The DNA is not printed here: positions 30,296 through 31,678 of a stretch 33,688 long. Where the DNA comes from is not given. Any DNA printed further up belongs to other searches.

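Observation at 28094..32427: Overlapped five-gene operon UbiA prenyltransferase - type III PKS - methyltransferase - FAD oxidoreductase - YceI: candidate pathway for a prenylated phenolic-lipid or quinone-like molecule with its own carrier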

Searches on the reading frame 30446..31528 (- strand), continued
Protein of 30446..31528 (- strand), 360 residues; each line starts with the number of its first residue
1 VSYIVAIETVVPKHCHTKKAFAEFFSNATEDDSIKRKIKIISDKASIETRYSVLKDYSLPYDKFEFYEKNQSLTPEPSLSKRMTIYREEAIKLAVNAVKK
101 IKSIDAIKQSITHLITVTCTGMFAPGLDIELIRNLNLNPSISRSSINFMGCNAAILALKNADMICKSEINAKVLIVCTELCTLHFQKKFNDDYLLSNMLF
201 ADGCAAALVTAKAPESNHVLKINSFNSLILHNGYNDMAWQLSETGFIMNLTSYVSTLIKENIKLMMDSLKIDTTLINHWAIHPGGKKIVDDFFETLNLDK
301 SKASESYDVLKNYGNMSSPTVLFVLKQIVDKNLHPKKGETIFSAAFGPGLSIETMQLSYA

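Call 64: search_dna_similar(query=window:30446-31528:-, collection=plasmids, mode=protein, max_evalue=1e-20, max_rows=60)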
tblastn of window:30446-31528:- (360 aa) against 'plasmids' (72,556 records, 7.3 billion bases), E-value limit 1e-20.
Records with a match: 126; places in all: 133; records where one place covers at least 80% of the query: 41.
Best place of each record, by identity: <60% 126.
By first word of the organism name: Rhizobium 42; Streptomyces 30; Sphingobium 13; Deinococcus 7; Novosphingobium 4; Alloyangia 2; Stenotrophomonas 2; Phyllobacterium 2; Sphingomonas 2; Psychrobacter 1; and 21 more.
By predicted mobility (MOB-suite, as given by PLSDB): non-mobilizable 75; conjugative 41; mobilizable 10.
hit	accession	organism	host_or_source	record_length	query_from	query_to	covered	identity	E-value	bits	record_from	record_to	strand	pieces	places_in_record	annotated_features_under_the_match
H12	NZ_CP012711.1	Psychrobacter urativorans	cell culture,soil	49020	2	357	99%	41.9%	5e-68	239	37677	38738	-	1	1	type III polyketide synthase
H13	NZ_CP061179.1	Roseomonas haemaphysalidis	tick,pure culture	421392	2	355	98%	39.0%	2e-64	229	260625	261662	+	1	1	type III polyketide synthase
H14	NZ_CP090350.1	Methylobacterium oryzae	single cell,soil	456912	2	360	100%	37.4%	1e-62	223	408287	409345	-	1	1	type III polyketide synthase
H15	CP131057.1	Hyphomicrobiales bacterium UR115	tomato,bacteria,rhizosphere soil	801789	2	355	98%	36.2%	6e-57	206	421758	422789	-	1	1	none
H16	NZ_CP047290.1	Falsirhodobacter algicola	Grateloupia sp.,single cell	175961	7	360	98%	35.5%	6e-59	213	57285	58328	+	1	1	type III polyketide synthase | methyltransferase domain-containing protein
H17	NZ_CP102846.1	Microvirga terrae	soil,soil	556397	2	360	100%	33.7%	7e-53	195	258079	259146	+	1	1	type III polyketide synthase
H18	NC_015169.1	Deinococcus proteolyticus MRP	feces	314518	2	354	98%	34.2%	2e-68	239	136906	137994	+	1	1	3-oxoacyl-[acyl-carrier-protein] synthase III C-terminal ...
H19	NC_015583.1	Novosphingobium sp. PP1Y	-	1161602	2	357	99%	33.7%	5e-52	192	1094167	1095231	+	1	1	none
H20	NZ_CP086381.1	Deinococcus radiophilus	Harpadon nehereus,cell culture,2 Mrad ...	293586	2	354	98%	33.6%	4e-67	236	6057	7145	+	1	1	3-oxoacyl-[acyl-carrier-protein] synthase III C-terminal ...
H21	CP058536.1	Deinococcus sp. D7000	seawater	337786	48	360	87%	37.7%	1e-65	232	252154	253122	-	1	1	type III polyketide synthase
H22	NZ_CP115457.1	Sphingobium yanoikuyae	cell culture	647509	1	358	99%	32.6%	4e-50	187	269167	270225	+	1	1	type III polyketide synthase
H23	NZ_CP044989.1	Deinococcus sp. AJ005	single cell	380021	48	360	87%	36.8%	6e-65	230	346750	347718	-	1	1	3-oxoacyl-[acyl-carrier-protein] synthase III C-terminal ...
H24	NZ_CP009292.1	Novosphingobium pentaromativorans US6-1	mud sediment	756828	2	358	99%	32.0%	1e-47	180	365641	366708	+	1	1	type III polyketide synthase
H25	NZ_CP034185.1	Deinococcus psychrotolerans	whole organism,R2A medium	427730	56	353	83%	37.2%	1e-60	218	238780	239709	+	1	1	3-oxoacyl-[acyl-carrier-protein] synthase III C-terminal ...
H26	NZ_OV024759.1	Deinococcus radiodurans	-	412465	48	354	85%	36.0%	5e-61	218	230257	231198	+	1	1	type III polyketide synthase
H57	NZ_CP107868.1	Streptomyces sp. NBC_00493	-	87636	77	353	77%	29.8%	1e-29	127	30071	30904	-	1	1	type III polyketide synthase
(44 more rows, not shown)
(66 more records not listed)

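Call 65: get_annotated_region(hit=H12, flank=5000)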
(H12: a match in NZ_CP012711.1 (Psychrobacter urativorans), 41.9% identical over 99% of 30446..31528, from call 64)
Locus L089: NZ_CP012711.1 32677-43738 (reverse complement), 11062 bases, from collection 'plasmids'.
description: Psychrobacter urativorans strain R310.10B plasmid 5, complete sequence
organism: Psychrobacter urativorans (NCBI taxid 45610)
taxonomy: Bacteria; Pseudomonadota; Gammaproteobacteria; Moraxellales; Moraxellaceae; Psychrobacter; Psychrobacter urativorans
host: -; source: cell culture,soil; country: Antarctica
typing (MOB-suite, as given by PLSDB): non-mobilizable; replicon rep_cluster_1214
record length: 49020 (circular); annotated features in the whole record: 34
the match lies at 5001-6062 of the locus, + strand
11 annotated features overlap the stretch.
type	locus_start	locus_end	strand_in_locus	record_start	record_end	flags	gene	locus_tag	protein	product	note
CDS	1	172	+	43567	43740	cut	-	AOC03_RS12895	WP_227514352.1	hypothetical protein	-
CDS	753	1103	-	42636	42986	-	-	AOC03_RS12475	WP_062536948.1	IS630 transposase-related protein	-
CDS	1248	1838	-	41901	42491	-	-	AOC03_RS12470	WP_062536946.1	recombinase family protein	-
CDS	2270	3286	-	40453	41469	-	-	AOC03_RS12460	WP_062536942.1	hypothetical protein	-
CDS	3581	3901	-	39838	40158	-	-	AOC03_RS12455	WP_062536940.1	hypothetical protein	-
CDS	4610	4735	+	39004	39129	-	-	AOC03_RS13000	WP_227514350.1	hypothetical protein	-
CDS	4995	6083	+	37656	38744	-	-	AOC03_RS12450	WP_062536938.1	type III polyketide synthase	-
CDS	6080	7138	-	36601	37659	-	-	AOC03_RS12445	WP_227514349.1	FAD-dependent oxidoreductase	-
CDS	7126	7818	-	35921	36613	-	-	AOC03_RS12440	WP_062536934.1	methyltransferase domain-containing protein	-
CDS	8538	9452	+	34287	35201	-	-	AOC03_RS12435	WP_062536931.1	hypothetical protein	-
CDS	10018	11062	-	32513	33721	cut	-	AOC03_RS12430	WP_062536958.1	DUF4010 domain-containing protein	-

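Call 66: get_annotated_region(hit=H18, flank=5000)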
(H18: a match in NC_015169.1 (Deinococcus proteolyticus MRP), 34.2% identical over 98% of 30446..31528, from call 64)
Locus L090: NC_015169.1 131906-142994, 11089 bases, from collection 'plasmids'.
description: Deinococcus proteolyticus MRP plasmid pDEIPR01, complete sequence
organism: Deinococcus proteolyticus MRP (NCBI taxid 693977)
taxonomy: Bacteria; Deinococcota; Deinococci; Deinococcales; Deinococcaceae; Deinococcus; Deinococcus proteolyticus; Deinococcus proteolyticus MRP
host: -; source: feces; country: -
typing (MOB-suite, as given by PLSDB): non-mobilizable; replicon rep_cluster_178
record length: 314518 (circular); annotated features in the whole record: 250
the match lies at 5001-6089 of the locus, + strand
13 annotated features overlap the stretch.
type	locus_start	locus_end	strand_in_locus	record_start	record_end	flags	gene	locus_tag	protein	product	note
CDS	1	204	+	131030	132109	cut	rsgA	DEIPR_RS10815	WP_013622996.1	ribosome small subunit-dependent GTPase A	GO:0006412 - translation [Evidence IEA]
CDS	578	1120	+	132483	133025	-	-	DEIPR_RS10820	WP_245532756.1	hypothetical protein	-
CDS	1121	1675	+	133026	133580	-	-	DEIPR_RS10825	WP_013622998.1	ATP/GTP-binding protein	-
CDS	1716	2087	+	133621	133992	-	-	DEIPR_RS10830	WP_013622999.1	roadblock/LC7 domain-containing protein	-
CDS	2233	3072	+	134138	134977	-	hpaH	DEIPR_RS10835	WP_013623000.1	2-oxo-hept-4-ene-1,7-dioate hydratase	-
CDS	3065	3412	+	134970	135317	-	-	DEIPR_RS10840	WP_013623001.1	VOC family protein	-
CDS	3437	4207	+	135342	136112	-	-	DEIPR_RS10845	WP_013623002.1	HpcH/HpaI aldolase/citrate lyase family protein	-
CDS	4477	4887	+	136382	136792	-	-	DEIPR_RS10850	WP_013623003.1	hotdog domain-containing protein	-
CDS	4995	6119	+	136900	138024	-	-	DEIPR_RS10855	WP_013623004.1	3-oxoacyl-[acyl-carrier-protein] synthase III C-terminal domain-containing protein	-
CDS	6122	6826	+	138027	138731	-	-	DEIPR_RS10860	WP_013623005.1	class I SAM-dependent methyltransferase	-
CDS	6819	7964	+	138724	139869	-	-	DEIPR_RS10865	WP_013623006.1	NAD(P)/FAD-dependent oxidoreductase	-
CDS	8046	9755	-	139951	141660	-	-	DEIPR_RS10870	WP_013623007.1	formate--tetrahydrofolate ligase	-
CDS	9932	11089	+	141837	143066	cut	sstT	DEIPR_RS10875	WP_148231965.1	serine/threonine transporter SstT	GO:0032329 - serine transport [Evidence IEA]; GO:0015826 - threonine transport [Evidence IEA]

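Call 67: get_annotated_region(hit=H57, flank=5000)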
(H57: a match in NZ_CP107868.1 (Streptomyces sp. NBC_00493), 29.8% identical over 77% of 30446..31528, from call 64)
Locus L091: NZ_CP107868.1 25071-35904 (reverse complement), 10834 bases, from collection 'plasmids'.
description: Streptomyces sp. NBC_00493 plasmid unnamed1, complete sequence
organism: Streptomyces sp. NBC_00493 (NCBI taxid 2975759)
taxonomy: Bacteria; Actinomycetota; Actinomycetes; Kitasatosporales; Streptomycetaceae; Streptomyces; Streptomyces sp. NBC 00493
host: -; source: -; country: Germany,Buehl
typing (MOB-suite, as given by PLSDB): non-mobilizable
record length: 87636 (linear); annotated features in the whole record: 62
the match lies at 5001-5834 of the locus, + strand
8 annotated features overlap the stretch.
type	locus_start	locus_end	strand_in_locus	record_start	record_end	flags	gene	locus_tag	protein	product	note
CDS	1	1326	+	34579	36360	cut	-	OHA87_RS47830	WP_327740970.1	cytochrome bc complex cytochrome b subunit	-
CDS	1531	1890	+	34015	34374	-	-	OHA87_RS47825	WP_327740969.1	DUF3099 domain-containing protein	-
CDS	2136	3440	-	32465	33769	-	-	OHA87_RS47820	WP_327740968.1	multidrug effflux MFS transporter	GO:0055085 - transmembrane transport [Evidence IEA]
CDS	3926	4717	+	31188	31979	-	-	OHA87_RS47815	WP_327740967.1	AraC family transcriptional regulator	-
CDS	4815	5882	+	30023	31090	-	-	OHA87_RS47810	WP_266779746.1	type III polyketide synthase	-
CDS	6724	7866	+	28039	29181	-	-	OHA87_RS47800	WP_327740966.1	DegT/DnrJ/EryC1/StrS aminotransferase family protein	-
CDS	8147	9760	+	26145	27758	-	-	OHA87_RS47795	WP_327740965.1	class I adenylate-forming enzyme family protein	-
CDS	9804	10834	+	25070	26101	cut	-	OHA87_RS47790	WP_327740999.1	methyltransferase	-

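Call 79: search_solved_structures(query=L089:4995-6083:+, show_alignments=0, max_evalue=1e-25)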
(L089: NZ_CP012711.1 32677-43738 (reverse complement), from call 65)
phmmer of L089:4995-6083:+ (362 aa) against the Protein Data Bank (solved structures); distinct sequences matched with E-value up to 1e-25: 95 (the best 60 are shown).
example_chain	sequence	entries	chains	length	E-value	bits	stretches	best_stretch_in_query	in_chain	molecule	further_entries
1ted_A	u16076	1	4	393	2.1e-49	172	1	5-358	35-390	pks18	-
1tee_A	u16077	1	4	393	7.3e-48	167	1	5-358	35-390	pks18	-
7cb3_A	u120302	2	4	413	1.1e-45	159.8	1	5-358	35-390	Chalcone/stilbene synthase | Chalcone synthase-like protein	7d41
4b0n_A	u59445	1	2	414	1.7e-44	155.9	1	9-357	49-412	POLYKETIDE SYNTHASE III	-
2h84_A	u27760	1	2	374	2.2e-42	149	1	4-357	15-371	Steely1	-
1ee0_A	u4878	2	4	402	7.6e-41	143.9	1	4-357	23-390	2-PYRONE SYNTHASE | PYRONE SYNTHASE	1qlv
6dx7_A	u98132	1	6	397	2e-40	142.5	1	5-357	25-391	Chalcone synthase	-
9jl6_A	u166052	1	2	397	5.1e-40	141.2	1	5-357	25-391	Chalcone synthase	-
9kah_A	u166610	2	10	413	5.8e-40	141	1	5-357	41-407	Chalcone synthase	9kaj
9uuc_A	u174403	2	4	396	3.8e-39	138.3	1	4-356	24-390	Stilbene synthase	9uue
9uud_A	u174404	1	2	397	3.8e-39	138.3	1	4-356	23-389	Stilbene synthase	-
9uu8_A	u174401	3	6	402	3.9e-39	138.3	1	4-356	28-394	Stilbene synthase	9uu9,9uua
7f0e_A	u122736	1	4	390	6.3e-39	137.6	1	3-357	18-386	EnPKS2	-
9uub_A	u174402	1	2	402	9.7e-39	137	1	4-356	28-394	stilbene synthase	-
7ffc_A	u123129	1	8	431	6.8e-38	134.2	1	4-357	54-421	Type III polyketide synthase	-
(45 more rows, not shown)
